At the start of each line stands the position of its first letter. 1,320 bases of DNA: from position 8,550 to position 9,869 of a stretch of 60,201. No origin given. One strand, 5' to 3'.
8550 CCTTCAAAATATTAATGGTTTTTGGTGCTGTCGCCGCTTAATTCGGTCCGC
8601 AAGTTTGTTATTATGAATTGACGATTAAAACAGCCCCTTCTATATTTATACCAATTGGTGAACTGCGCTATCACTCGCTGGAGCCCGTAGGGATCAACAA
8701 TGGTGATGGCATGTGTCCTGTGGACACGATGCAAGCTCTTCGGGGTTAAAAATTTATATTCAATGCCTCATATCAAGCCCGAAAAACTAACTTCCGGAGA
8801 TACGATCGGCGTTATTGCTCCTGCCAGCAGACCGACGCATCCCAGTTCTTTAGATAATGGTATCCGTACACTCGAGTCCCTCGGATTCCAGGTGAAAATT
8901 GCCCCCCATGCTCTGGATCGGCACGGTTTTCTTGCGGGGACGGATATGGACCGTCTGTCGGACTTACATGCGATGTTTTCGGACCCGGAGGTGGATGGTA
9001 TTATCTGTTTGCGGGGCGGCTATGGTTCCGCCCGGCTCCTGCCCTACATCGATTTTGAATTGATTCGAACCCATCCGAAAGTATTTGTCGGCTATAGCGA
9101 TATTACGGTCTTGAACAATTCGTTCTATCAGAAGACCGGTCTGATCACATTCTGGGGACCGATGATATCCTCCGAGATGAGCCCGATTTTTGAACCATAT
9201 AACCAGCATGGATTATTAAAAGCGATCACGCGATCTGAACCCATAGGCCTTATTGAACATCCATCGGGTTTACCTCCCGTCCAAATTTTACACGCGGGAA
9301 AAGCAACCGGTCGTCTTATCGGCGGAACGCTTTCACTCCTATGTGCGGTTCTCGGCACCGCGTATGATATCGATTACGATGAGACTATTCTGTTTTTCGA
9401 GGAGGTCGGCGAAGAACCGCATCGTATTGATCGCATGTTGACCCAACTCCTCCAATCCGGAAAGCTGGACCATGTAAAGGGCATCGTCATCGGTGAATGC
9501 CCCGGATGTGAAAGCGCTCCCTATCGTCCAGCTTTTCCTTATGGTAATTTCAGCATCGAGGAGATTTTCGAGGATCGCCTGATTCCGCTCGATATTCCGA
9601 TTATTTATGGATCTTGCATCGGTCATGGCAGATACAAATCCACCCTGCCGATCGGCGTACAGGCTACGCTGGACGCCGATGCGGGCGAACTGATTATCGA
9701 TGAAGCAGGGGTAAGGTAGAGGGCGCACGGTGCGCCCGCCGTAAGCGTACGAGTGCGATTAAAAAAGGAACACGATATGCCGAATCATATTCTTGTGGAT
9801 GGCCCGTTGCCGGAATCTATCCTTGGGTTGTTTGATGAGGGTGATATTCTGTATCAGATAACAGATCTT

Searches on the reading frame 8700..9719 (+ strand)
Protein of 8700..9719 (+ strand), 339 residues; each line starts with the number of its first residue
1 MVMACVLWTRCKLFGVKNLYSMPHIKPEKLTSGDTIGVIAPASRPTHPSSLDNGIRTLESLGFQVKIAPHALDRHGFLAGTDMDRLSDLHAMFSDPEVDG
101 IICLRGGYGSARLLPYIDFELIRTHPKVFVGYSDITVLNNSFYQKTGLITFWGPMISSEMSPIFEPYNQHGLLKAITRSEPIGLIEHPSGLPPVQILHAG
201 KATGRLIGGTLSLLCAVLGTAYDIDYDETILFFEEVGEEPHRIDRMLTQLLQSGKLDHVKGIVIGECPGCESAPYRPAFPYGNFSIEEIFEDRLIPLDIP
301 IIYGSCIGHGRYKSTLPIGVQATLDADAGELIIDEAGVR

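Call 29: search_protein_families(library=pfam, proteins=[window:8700-9719:+], max_evalue=0.00001)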
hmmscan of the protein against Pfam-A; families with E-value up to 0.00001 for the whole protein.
window:8700-9719:+ (339 aa): 2 families
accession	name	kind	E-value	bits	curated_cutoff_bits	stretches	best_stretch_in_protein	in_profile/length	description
PF02016.21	Peptidase_S66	-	5.4e-43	146.4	25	1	36-153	1-121/121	LD-carboxypeptidase N-terminal domain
PF17676.7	Peptidase_S66C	-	1.6e-35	122.7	23.7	1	203-324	1-120/120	LD-carboxypeptidase C-terminal domain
